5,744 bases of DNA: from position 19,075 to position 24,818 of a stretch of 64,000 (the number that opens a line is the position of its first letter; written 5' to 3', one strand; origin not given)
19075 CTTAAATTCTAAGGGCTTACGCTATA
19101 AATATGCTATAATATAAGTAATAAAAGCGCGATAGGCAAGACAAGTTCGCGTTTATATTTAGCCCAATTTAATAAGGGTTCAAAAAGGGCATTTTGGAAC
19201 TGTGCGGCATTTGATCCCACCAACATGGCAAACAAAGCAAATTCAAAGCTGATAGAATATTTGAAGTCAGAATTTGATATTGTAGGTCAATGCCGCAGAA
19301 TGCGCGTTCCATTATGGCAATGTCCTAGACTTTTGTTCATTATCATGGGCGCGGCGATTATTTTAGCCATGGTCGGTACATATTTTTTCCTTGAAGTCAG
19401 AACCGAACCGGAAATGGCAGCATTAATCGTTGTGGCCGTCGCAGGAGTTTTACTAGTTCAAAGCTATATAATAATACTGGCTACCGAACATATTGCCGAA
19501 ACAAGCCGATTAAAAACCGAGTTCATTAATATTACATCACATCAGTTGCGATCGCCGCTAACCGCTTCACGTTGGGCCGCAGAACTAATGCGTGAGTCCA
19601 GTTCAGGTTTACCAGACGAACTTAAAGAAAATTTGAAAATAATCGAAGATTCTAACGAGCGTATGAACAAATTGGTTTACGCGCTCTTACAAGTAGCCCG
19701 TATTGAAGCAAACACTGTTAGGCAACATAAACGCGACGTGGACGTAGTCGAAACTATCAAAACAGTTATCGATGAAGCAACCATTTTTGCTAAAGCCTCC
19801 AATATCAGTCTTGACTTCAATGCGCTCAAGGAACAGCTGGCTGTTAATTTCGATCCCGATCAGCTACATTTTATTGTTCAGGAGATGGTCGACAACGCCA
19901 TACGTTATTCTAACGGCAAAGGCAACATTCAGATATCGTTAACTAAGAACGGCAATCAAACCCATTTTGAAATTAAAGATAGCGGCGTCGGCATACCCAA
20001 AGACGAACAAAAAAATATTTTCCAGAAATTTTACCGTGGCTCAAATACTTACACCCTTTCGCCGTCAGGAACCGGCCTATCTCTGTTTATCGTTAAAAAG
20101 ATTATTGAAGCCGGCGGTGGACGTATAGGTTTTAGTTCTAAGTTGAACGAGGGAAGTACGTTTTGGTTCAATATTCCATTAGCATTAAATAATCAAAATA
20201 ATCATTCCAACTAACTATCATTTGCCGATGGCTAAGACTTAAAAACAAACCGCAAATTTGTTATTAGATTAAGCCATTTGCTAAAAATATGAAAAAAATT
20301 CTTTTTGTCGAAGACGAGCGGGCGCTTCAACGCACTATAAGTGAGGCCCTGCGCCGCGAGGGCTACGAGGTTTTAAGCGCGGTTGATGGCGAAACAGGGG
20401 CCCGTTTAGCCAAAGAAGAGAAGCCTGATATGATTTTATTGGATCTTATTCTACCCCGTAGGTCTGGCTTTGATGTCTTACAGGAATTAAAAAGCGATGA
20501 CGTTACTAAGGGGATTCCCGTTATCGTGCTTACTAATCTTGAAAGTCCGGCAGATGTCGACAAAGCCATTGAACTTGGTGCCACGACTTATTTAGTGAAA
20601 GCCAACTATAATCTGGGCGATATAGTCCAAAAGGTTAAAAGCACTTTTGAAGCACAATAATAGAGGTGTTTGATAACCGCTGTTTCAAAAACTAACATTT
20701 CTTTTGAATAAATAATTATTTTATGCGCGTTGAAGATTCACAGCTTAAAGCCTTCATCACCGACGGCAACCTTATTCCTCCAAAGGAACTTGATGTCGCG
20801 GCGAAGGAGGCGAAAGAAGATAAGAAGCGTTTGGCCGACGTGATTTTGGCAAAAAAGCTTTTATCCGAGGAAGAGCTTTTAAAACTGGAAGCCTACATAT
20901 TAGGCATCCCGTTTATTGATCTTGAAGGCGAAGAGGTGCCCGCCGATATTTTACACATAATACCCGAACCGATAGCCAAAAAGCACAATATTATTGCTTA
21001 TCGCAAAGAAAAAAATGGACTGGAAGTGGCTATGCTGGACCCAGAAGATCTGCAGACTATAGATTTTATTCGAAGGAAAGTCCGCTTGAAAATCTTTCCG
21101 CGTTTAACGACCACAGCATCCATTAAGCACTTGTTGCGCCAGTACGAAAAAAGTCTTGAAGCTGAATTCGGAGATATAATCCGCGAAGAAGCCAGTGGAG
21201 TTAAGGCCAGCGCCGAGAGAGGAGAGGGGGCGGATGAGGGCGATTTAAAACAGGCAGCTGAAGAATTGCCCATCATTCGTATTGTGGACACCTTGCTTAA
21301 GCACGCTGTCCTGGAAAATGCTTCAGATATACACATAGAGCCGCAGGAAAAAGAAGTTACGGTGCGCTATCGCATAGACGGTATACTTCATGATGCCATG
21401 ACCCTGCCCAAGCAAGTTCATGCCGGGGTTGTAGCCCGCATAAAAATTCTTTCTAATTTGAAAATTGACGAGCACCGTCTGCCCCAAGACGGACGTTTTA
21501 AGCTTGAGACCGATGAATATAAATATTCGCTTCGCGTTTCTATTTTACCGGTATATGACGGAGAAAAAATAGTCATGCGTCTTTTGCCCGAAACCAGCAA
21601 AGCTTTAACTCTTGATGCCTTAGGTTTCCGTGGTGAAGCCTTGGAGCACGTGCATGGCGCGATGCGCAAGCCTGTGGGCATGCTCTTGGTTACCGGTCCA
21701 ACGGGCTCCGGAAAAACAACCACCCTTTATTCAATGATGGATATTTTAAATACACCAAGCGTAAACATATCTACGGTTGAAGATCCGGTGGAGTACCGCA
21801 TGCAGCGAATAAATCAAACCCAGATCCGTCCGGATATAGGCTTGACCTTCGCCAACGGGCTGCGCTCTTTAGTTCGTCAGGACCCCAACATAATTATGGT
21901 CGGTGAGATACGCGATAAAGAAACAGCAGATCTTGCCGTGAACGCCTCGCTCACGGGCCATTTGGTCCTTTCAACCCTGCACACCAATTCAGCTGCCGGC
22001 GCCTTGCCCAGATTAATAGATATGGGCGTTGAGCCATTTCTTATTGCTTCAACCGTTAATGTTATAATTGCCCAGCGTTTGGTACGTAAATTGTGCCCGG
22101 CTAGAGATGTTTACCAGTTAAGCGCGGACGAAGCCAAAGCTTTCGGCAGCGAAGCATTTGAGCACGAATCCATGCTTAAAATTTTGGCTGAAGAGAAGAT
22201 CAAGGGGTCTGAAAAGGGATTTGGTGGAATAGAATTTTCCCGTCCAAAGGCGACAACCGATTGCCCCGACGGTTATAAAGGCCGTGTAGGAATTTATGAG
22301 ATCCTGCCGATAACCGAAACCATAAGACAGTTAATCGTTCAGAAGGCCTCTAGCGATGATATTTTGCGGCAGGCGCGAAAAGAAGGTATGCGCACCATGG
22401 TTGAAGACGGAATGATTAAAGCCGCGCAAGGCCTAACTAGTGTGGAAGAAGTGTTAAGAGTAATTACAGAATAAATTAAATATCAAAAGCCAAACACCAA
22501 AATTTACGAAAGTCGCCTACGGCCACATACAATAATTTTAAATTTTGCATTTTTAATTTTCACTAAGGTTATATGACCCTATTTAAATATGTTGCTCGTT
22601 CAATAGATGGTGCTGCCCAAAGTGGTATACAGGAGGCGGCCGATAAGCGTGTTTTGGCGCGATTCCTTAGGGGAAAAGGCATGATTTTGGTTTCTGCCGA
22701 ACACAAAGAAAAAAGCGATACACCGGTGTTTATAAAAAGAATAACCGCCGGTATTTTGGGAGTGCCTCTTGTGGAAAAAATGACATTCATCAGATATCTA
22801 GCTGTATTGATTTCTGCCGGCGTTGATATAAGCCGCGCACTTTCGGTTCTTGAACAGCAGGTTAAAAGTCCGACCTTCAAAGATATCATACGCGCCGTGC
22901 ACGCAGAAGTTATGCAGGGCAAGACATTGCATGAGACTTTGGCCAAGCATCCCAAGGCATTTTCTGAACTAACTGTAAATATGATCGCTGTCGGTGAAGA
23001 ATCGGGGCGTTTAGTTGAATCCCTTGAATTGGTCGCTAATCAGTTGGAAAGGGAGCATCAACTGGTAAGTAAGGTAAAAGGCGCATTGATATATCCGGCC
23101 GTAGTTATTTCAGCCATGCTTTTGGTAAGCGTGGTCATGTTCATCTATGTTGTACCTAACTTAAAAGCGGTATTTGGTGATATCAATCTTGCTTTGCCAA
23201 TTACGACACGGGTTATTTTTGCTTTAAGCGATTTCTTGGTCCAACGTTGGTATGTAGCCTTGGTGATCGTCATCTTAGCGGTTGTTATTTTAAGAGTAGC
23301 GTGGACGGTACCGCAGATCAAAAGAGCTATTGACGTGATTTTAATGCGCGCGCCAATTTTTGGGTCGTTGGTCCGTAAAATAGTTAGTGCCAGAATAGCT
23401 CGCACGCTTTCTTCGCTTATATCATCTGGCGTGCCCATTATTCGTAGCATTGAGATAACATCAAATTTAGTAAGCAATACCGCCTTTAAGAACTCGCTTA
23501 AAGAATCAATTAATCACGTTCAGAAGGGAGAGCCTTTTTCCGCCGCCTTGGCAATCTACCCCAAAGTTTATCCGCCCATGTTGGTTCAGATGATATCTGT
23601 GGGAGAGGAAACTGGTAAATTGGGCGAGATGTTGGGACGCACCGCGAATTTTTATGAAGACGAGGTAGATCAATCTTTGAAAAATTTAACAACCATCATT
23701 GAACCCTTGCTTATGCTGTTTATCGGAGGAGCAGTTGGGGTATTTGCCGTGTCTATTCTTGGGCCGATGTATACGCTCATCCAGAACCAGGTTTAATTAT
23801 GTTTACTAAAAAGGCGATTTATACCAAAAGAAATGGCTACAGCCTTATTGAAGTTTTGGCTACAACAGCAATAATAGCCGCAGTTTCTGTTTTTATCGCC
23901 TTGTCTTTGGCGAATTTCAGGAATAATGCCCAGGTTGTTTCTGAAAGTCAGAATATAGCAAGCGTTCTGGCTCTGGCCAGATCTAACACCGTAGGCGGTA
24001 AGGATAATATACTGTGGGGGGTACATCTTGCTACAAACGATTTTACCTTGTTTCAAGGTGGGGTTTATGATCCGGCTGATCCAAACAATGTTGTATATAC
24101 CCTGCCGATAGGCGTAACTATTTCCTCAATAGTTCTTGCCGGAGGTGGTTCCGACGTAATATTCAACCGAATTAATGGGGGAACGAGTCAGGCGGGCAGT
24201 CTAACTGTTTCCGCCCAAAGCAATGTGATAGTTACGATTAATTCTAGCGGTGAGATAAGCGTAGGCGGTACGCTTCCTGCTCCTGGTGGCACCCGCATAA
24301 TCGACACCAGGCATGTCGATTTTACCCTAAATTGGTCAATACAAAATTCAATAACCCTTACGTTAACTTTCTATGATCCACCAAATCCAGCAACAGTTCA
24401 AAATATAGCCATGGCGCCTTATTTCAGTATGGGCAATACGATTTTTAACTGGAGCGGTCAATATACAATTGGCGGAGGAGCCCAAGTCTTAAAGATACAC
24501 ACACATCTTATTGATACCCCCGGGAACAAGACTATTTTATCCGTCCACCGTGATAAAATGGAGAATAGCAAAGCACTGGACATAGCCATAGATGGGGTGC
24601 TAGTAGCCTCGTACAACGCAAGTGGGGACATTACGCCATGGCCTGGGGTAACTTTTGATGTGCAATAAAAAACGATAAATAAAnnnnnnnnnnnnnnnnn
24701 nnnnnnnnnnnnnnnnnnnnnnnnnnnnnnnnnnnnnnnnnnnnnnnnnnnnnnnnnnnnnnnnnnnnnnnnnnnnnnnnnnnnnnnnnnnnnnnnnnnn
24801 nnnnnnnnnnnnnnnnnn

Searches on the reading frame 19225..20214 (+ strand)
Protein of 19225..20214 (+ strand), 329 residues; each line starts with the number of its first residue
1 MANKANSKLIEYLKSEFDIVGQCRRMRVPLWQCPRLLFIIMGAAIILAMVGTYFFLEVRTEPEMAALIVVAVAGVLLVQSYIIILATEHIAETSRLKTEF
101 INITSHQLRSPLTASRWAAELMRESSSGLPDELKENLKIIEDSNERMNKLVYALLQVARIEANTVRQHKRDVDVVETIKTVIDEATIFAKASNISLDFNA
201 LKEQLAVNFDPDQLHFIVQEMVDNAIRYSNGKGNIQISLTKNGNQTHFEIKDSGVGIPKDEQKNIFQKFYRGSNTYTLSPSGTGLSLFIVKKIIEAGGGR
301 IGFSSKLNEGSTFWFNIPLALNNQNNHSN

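Call 21: search_protein_families(library=pfam, proteins=[window:19225-20214:+], max_evalue=0.01)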
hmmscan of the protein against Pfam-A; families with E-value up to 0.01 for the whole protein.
window:19225-20214:+ (329 aa): 5 families
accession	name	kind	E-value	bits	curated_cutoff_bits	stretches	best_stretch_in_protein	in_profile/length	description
PF02518.31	HATPase_c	-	4.2e-28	98.4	26.4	1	210-320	2-110/111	Histidine kinase-, DNA gyrase B-, and HSP90-like ATPase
PF00512.31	HisKA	-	2.4e-15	56.7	26.9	1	97-162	2-65/66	His Kinase A (phospho-acceptor) domain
PF13581.12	HATPase_c_2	-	1.2e-06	29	27.4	1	212-293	30-108/127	Histidine kinase-like ATPase domain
PF13589.12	HATPase_c_3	-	6.9e-05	23.3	25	1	215-274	4-61/137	Histidine kinase-, DNA gyrase B-, and HSP90-like ATPase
PF11846.14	Wzy_C_2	-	0.0044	17.4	28.5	1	29-99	19-89/191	Virulence factor membrane-bound polymerase, C-terminal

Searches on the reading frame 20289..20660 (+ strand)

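Call 21: search_protein_families(library=pfam, proteins=[window:20289-20660:+], max_evalue=0.01)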
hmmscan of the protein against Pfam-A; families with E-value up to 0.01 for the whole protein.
window:20289-20660:+ (123 aa): 1 family
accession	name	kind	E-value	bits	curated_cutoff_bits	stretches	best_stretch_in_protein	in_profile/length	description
PF00072.30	Response_reg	-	8.4e-24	84.3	30.2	1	4-116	1-110/111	Response regulator receiver domain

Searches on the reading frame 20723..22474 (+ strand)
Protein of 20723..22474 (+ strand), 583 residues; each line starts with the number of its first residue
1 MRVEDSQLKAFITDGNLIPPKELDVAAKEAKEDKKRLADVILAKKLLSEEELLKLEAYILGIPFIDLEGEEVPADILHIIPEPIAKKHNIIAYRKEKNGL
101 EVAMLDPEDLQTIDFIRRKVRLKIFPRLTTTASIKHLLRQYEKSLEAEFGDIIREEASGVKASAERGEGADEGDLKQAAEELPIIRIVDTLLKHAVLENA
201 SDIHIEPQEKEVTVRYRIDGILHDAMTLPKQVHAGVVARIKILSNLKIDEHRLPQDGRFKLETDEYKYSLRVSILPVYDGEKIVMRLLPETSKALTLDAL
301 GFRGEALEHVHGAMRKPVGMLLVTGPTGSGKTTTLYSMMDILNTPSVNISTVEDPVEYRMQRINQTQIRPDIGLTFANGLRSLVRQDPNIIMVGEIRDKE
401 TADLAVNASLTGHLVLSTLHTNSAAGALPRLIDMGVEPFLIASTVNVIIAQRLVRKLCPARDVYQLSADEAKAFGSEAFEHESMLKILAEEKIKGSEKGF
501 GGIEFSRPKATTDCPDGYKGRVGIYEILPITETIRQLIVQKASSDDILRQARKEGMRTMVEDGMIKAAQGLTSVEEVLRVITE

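Call 21: search_protein_families(library=pfam, proteins=[window:20723-22474:+], max_evalue=0.01)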
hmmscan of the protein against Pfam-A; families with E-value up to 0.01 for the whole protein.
window:20723-22474:+ (583 aa): 6 families
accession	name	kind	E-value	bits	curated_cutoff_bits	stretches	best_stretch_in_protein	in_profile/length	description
PF00437.27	T2SSE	-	8.9e-130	433.1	24.9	1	178-579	2-370/370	Type II/IV secretion system protein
PF05157.20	MshEN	-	1.5e-15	57.4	23.1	1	60-146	1-88/90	MshEN domain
PF13401.12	AAA_22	-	0.00057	20.6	27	1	319-358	6-45/130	AAA domain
PF13191.12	AAA_16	-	0.00081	20.4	32.6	1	304-346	6-52/167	AAA ATPase domain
PF13555.12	AAA_29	-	0.0021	18.2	27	1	315-345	19-49/61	P-loop containing region of AAA domain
PF25199.1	nSTAND_NTPase5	-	0.005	17.1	34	0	308-338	30-61/145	Novel STAND NTPase 5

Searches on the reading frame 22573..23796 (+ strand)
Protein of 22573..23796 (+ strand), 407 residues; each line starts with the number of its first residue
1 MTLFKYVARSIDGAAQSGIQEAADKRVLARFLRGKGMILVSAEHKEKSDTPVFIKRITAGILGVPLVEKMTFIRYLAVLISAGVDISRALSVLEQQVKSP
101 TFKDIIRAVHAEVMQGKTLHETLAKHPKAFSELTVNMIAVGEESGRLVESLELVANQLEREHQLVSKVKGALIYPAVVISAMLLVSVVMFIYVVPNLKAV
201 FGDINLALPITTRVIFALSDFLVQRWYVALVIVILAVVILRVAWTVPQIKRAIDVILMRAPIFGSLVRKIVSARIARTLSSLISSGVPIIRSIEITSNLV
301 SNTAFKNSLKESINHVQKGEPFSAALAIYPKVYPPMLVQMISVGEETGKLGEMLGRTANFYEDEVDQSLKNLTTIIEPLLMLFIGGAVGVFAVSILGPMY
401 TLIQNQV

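Call 21: search_protein_families(library=pfam, proteins=[window:22573-23796:+], max_evalue=0.01)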
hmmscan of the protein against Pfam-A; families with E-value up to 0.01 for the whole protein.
window:22573-23796:+ (407 aa): 1 family
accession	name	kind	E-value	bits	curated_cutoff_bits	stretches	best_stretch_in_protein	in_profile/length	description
PF00482.28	T2SSF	-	3.9e-60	201.7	25.2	2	276-397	2-124/125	Type II secretion system (T2SS), protein F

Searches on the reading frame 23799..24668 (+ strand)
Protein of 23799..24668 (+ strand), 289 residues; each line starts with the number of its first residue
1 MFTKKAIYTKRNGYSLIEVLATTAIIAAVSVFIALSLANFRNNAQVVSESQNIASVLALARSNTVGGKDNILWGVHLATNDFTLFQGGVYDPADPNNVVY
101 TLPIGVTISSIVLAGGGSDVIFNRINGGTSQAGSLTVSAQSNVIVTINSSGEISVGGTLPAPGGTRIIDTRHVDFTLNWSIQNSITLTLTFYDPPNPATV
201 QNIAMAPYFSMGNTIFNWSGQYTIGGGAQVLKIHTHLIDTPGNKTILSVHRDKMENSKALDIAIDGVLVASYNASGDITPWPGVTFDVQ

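Call 3: search_protein_families(library=pfam, proteins=[window:23799-24668:+], max_evalue=0.1)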
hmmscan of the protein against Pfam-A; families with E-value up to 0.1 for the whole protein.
window:23799-24668:+ (289 aa): 2 families
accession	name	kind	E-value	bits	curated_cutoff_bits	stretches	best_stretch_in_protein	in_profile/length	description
PF12019.13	GspH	-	0.00093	20.1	21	1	50-151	2-108/108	Type II transport protein GspH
PF07963.17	N_methyl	-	0.0012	18.7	21.2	1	10-33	3-26/27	Prokaryotic N-terminal methylation motif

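Call 8: search_protein_families(library=ncbifam, proteins=[window:23799-24668:+], max_evalue=0.1)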
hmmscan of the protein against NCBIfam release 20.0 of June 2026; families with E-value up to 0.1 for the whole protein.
window:23799-24668:+ (289 aa): 7 families
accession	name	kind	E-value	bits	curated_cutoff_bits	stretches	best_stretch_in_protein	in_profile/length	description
NF047827.1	T3SSXpsH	equivalog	0.00048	19.9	160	1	13-65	2-54/145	type II secretion system protein XpsH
TIGR02532.1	IV_pilin_GFxxxE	domain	0.00085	19.1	16.3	1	11-33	1-23/24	prepilin-type N-terminal cleavage/methylation domain-containing protein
NF007800.0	PRK10506.1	equivalog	0.0013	18.6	158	1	7-73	4-71/163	prepilin peptidase-dependent protein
NF041599.1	reg_PtrA_PA2808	domain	0.0092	15.9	31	1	103-126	10-33/46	co-regulatory protein PtrA N-terminal domain-containing protein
TIGR01708.2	typeII_sec_gspH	equivalog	0.056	13.4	80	1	12-78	2-66/169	type II secretion system minor pseudopilin GspH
NF003753.0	PRK05346.2-4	equivalog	0.064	12.6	329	1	6-65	2-61/249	Na(+)-translocating NADH-quinone reductase subunit C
NF041013.1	T4P_ComGE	equivalog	0.074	13.2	49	0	11-45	3-37/83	competence type IV pilus minor pilin ComGE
